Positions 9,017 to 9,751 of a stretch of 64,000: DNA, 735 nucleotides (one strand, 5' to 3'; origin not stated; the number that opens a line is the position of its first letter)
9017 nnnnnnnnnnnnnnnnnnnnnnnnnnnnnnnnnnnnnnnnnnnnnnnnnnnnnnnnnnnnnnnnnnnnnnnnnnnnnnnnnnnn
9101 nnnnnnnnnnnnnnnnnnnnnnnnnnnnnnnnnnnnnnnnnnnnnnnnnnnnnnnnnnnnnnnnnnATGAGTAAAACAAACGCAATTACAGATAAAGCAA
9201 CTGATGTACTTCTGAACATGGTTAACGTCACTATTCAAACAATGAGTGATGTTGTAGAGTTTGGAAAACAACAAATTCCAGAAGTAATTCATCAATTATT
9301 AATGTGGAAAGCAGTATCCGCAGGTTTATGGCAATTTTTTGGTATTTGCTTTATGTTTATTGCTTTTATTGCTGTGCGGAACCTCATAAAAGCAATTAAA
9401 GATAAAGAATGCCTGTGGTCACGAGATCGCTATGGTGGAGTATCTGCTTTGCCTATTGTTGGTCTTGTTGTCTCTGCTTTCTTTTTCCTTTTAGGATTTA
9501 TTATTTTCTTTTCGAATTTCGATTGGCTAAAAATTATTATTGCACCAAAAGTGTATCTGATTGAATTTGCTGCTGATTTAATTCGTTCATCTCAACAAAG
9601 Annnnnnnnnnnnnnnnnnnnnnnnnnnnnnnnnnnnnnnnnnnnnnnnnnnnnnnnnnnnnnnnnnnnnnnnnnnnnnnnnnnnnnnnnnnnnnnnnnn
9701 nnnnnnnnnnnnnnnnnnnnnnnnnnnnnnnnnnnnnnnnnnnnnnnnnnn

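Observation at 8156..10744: Operon of an unknown 183-aa protein, two small membrane proteins and an AAA+ ATPase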

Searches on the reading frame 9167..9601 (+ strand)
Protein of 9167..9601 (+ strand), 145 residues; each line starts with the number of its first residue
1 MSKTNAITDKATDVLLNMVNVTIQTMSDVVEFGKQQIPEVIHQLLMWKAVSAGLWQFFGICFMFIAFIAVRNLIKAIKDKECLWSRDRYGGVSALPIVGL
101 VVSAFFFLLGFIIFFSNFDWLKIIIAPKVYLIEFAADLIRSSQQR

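Call 9: search_protein_families(library=pfam, proteins=[window:9167-9601:+], max_evalue=1)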
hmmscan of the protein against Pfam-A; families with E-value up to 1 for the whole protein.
window:9167-9601:+ (145 aa): 5 families
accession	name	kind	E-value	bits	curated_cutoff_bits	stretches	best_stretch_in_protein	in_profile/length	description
PF11189.13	DUF2973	-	0.019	15.5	22.2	1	58-76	6-24/68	Protein of unknown function (DUF2973)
PF07662.18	Nucleos_tra2_C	-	0.075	13.1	32.3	1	47-136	53-138/213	Na+ dependent nucleoside transporter C-terminus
PF02038.21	ATP1G1_PLM_MAT8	-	0.083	12.7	26.9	1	95-117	13-35/48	ATP1G1/PLM/MAT8 family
PF14256.11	YwiC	-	0.21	12.3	25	1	48-115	23-89/126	YwiC-like protein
PF13244.11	MbhD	-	0.21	12.2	27.2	1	83-110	11-38/67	MBH, subunit D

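Call 10: search_protein_families(library=phrogs, proteins=[window:9167-9601:+], max_evalue=0.01)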
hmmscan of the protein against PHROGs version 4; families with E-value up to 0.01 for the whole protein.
window:9167-9601:+ (145 aa): 2 families
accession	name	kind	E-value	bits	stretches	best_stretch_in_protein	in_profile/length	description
phrog_3054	-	unknown function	1e-43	150.3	1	8-140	2-137/137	-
phrog_306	-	head and packaging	0.0058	18.3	1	14-78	3-68/115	minor head protein Ace-like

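Call 11: search_protein_families(library=padloc, proteins=[window:9167-9601:+], max_evalue=0.1)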
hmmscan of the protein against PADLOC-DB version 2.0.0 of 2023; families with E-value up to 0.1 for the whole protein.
window:9167-9601:+ (145 aa): 0 families

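Call 16: search_protein_families(library=ncbifam, proteins=[window:9167-9601:+], max_evalue=0.1)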
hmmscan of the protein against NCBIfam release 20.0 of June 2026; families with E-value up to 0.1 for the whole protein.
window:9167-9601:+ (145 aa): 1 family
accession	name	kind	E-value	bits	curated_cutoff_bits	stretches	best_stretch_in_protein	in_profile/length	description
NF040945.1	CCC_membrane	equivalog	0.04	14.2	65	1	56-124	20-88/99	CCC motif membrane protein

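Call 77: search_dna_similar(query=window:9167-9601:+, collection=phages, mode=protein, max_evalue=0.001, max_rows=40, rows=spread)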
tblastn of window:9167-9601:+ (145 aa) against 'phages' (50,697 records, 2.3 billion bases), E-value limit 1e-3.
Records with a match: 169; places in all: 171; records where one place covers at least 80% of the query: 166.
Best place of each record, by identity: >=99% 1; 90-95% 53; <60% 115.
By first word of the organism name: Vibrio 63; Escherichia 52; Salmonella 23; Klebsiella 9; Campylobacter 4; Justusliebigvirus 3; Rheinheimera 3; Enterobacteria 2; Citrobacter 2; Pseudomonas 2; and 4 more.
By host as written in the record: - 28; Vibrio lentus 25; Escherichia coli 17; Salmonella enterica 14; Escherichia coli K-12 MG1655 6; Vibrio breoganii 5; Campylobacter jejuni 4; Escherichia coli K-12 4; and 46 more.
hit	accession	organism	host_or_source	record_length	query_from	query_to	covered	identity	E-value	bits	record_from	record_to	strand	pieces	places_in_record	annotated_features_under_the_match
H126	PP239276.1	Escherichia phage BME3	Escherichia coli ATCC 15597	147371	1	145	100%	99.3%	6e-82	267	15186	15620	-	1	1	hypothetical protein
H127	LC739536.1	Escherichia phage phiWec187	Escherichia coli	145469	1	145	100%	93.8%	1e-77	254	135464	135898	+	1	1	hypothetical protein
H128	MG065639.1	Campylobacter phage A150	Campylobacter jejuni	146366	1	145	100%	93.1%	2e-77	254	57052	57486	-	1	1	record has no annotation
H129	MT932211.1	Escherichia phage VEcB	Escherichia coli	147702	1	145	100%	93.1%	2e-77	254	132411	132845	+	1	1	hypothetical protein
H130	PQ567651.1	Escherichia phage cardinal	Escherichia coli E008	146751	1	145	100%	92.4%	4e-77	253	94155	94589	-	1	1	hypothetical protein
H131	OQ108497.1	Escherichia phage EC_OE_11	MDR Escherichia coli 11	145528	1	145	100%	92.4%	5e-77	253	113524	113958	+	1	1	hypothetical protein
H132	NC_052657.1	Escherichia phage muut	Escherichia coli K-12 MG1655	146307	1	145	100%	92.4%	5e-77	253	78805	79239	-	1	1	hypothetical protein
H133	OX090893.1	Escherichia phage vB_Eco_PATM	-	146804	1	145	100%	92.4%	5e-77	253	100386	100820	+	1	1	hypothetical protein ECGD1_228 [Enterobacteriaphage ECGD1]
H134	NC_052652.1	Escherichia phage vB_EcoM_PHB05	shiga toxin-producing Escherichia coli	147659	1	145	100%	92.4%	5e-77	253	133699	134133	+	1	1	hypothetical protein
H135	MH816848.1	Escherichia phage vB_vPM_PD06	Escherichia coli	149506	1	145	100%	92.4%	5e-77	253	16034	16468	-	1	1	hypothetical protein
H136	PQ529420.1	Escherichia phage Eryne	Escherichia coli UTI89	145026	1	145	100%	91.7%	1e-76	252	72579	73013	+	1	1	hypothetical protein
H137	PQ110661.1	Escherichia phage vB_EcoM_ZYD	Escherichia coli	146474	1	145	100%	91.7%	2e-76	251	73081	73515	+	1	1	hypothetical protein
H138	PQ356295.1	Escherichia phage KKE7M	Escherichia coli W3350 (Yale CGSC)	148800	1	145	100%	91.0%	6e-76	250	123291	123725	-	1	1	hypothetical protein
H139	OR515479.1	Citrobacter phage Tr1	Citrobacter sp. JL 978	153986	9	142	92%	45.2%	2e-24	103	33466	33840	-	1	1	hypothetical protein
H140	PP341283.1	Klebsiella phage vB_Kpn_F14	Klebsiella pneumoniae Kpn5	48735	1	140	97%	35.7%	3e-12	68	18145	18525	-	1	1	hypothetical protein (x2)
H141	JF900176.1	Salmonella phage SPN9CC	Salmonella sp.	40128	9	140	91%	35.6%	6e-12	67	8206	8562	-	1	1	hypothetical protein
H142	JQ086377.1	Escherichia phage HK633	Escherichia coli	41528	9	140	91%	35.6%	6e-12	67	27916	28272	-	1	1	hypothetical protein (x2)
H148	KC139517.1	Salmonella phage FSL SP-058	Salmonella enterica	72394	7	141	93%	29.9%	1e-8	58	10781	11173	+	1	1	hypothetical protein (x2)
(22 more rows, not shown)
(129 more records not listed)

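Call 79: get_annotated_region(hit=H142, flank=3000)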
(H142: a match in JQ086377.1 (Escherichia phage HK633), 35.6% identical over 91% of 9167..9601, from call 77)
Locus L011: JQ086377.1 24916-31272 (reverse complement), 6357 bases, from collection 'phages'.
description: Enterobacteria phage HK633, complete genome.
organism: Escherichia phage HK633 (NCBI taxid 1147147)
taxonomy: Viruses; Duplodnaviria; Heunggongvirae; Uroviricota; Caudoviricetes; Hendrixvirinae; Saikungvirus; Saikungvirus HK633
host: Escherichia coli; source: -; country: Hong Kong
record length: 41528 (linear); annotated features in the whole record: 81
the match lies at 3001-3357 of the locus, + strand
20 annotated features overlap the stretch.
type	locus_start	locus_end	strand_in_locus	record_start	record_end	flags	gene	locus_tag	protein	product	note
CDS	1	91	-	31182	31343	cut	-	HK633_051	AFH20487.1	hypothetical protein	similar to NP_037738 Gp53 [Enterobacteria phage HK97]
misc_feature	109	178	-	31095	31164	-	-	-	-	-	similar to lambda oop mRNA with 1bp mismatch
CDS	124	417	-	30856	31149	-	-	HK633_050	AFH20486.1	CII protein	similar to NP_040630 cII protein [Enterobacteria phage lambda]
regulatory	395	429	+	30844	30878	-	-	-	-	promoter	similar to coliphage lambda PRE with 1bp mismatch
protein_bind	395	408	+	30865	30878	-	-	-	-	cII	putative coliphage lambda cII binding site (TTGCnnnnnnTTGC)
CDS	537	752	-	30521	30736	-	-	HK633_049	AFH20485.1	prophage antirepressor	Cro analog; similar to NP_958215 gene 40 protein [Enterobacteria phage Sf6]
CDS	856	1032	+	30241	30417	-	-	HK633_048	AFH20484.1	truncated prophage repressor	similar to YP_687851.1 putative prophage repressor CI [Shigella flexneri 5 str. 8401]; inframe stop codon within ...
CDS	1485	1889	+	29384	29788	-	-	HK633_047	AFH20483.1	hypothetical protein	similar to NP_958214.1 gene 38 protein [Enterobacteria phage Sf6]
CDS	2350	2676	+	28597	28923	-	-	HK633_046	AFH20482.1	anti-termination protein N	similar to NP_040625 early gene regulator [Enterobacteria phage lambda]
CDS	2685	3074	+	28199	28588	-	-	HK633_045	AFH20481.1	hypothetical protein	similar to NP_050519 conserved hypothetical protein VT2-Sap20 [Enterobacteria phage VT2-Sakai]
CDS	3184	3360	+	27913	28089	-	-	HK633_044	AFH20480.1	hypothetical protein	similar to ADT76007.1 hypothetical protein ECW_m2577 [Escherichia coli W]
CDS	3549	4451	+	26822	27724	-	-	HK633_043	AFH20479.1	hypothetical protein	similar to NP_958209 gene 33 protein [Enterobacteria phage Sf6]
CDS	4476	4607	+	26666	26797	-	-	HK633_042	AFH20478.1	CIII protein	similar to NP_958208 gene 32 protein [Enterobacteria phage Sf6]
CDS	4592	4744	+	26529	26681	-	-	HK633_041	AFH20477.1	Kil protein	similar to NP_037729 kil protein [Enterobacteria phage HK97]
CDS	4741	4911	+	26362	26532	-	-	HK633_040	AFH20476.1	hypothetical protein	similar to NP_597894 conserved hypothetical protein HK022p38 [Enterobacteria phage HK022]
CDS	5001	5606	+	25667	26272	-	-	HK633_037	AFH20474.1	essential recombination function protein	Erf; similar to NP_059596 Erf [Enterobacteria phage P22]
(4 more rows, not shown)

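Call 80: get_annotated_region(hit=H141, flank=3000)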
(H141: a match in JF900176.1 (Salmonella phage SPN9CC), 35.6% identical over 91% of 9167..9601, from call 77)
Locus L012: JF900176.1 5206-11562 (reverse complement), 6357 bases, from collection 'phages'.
description: Salmonella phage SPN9CC, complete genome.
organism: Salmonella phage SPN9CC (NCBI taxid 1127357)
taxonomy: Viruses; Duplodnaviria; Heunggongvirae; Uroviricota; Caudoviricetes; Lederbergvirus
host: Salmonella sp.; source: -; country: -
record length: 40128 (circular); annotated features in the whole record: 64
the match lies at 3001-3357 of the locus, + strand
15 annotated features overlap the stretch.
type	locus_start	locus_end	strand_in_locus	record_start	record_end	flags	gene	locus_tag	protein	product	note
CDS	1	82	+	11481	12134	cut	cI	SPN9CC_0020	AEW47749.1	CI protein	-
CDS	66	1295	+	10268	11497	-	-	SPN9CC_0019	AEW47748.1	hypothetical protein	-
CDS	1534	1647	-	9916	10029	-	-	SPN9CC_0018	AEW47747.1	hypothetical protein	-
CDS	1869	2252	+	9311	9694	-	-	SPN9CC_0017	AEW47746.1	anti-termination protein N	-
CDS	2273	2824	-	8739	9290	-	sieB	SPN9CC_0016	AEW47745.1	superinfection exclusion protein B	-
CDS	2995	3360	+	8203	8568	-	-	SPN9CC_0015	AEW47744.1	hypothetical protein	-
CDS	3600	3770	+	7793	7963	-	-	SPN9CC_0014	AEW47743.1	hypothetical protein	-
CDS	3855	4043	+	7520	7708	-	-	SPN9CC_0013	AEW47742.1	hypothetical protein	-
CDS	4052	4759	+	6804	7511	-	erf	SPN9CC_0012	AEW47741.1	putative Erf recombination protein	-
CDS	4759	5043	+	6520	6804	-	abc1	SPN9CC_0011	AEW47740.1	Abc1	-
CDS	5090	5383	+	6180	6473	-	abc2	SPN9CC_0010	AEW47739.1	anti-RecBCD protein 2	-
CDS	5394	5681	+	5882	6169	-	-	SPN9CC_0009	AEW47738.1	hypothetical protein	-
CDS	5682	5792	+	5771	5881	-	-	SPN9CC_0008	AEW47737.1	hypothetical protein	-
CDS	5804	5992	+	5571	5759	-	eai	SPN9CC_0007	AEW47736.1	EaI protein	-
CDS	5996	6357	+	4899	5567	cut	eaa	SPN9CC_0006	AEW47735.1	Eaa protein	-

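Call 81: get_annotated_region(hit=H148, flank=3000)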
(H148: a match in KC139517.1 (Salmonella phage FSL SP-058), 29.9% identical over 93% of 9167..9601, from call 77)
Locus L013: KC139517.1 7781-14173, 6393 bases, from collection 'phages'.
description: Salmonella phage FSL SP-058, complete genome.
organism: Salmonella phage FSL SP-058 (NCBI taxid 1173761)
taxonomy: Viruses; Duplodnaviria; Heunggongvirae; Uroviricota; Caudoviricetes; Schitoviridae; Humphriesvirinae; Ithacavirus; Ithacavirus SP058
host: Salmonella enterica; source: -; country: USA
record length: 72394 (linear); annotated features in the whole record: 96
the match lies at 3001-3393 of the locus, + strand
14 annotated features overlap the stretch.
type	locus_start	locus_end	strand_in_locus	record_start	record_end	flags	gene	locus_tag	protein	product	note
CDS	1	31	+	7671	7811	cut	-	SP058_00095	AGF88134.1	hypothetical protein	COG1108 ABC-type Mn2+/Zn2+ transport systems, permease components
CDS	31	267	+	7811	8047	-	-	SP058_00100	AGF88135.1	hypothetical protein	-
CDS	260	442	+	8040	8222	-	-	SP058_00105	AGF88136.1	hypothetical protein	-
CDS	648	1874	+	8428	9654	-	-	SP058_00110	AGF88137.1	RNA polymerase subunit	COG5108 Mitochondrial DNA-directed RNA polymerase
CDS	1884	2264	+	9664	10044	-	-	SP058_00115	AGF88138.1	hypothetical protein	-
CDS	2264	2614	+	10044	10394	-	-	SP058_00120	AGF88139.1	hypothetical protein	-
CDS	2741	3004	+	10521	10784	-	-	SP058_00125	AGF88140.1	hypothetical protein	-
CDS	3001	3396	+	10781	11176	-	-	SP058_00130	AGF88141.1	hypothetical protein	COG0341 Preprotein translocase subunit SecF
CDS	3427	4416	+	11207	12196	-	-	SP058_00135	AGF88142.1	agglutinating adhesin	COG5295 Autotransporter adhesin; Gp11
CDS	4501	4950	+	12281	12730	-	-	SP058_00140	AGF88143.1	deoxyuridine 5'-triphosphate nucleotidohydrolase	COG0756 dUTPase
CDS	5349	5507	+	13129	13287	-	-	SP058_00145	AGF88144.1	hypothetical protein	-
CDS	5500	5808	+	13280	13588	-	-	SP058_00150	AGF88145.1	hypothetical protein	gp45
CDS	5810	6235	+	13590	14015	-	-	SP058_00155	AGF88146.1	hypothetical protein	-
CDS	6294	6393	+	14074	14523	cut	-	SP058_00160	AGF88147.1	TerB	COG3793 Tellurite resistance protein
